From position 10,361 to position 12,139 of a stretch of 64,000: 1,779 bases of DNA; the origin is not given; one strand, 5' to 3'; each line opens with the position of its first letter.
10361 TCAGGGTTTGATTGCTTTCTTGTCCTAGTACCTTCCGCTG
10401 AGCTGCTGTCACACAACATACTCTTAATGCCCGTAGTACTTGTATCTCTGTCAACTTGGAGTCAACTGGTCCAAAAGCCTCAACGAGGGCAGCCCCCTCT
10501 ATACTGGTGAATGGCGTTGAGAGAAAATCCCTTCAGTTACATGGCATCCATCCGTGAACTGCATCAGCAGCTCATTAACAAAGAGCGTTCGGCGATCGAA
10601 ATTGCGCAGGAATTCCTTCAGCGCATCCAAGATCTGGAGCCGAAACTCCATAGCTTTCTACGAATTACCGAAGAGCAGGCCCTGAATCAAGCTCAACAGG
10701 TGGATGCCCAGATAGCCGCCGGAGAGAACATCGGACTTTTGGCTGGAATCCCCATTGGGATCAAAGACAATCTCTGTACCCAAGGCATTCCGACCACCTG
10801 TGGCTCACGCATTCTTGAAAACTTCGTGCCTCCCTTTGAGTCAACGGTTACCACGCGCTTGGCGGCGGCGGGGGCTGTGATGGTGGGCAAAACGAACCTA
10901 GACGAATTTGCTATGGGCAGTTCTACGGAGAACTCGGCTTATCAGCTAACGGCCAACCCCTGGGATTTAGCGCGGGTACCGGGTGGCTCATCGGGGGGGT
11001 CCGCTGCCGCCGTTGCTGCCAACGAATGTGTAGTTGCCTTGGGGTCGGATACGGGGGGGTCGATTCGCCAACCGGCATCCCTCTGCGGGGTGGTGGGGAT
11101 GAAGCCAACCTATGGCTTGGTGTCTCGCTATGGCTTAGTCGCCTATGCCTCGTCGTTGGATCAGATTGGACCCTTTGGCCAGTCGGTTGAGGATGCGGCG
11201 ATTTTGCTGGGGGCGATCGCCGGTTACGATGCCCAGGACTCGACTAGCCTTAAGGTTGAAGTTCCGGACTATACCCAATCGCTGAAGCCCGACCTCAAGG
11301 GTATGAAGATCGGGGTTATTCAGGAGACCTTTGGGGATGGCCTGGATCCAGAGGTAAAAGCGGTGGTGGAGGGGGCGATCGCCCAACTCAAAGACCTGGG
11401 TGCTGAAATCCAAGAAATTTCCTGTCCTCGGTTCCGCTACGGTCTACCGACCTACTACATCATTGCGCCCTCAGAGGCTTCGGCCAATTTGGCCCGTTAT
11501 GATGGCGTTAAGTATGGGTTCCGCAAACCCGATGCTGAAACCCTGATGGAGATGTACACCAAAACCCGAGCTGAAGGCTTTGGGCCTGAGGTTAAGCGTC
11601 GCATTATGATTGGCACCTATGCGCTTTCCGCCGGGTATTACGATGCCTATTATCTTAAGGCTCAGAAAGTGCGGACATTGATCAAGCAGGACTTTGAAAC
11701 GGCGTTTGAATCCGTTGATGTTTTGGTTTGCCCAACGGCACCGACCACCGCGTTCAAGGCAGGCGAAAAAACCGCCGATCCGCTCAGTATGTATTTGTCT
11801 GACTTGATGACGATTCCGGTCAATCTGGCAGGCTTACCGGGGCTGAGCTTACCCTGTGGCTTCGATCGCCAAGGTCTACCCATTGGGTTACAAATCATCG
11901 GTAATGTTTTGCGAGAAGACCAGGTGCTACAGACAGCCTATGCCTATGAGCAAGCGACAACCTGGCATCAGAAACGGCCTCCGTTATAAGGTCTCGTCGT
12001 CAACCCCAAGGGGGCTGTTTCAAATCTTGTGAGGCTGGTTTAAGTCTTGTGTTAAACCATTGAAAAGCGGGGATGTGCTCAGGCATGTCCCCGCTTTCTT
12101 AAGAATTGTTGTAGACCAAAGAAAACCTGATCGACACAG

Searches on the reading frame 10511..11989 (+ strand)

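Call 27: search_protein_families(library=pfam, proteins=[window:10511-11989:+], max_evalue=0.001)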
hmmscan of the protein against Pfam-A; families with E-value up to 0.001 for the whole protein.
window:10511-11989:+ (492 aa): 1 family
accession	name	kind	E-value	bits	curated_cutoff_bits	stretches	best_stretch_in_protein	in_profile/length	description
PF01425.27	Amidase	-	7.4e-171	569.5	27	1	30-473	1-445/445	Amidase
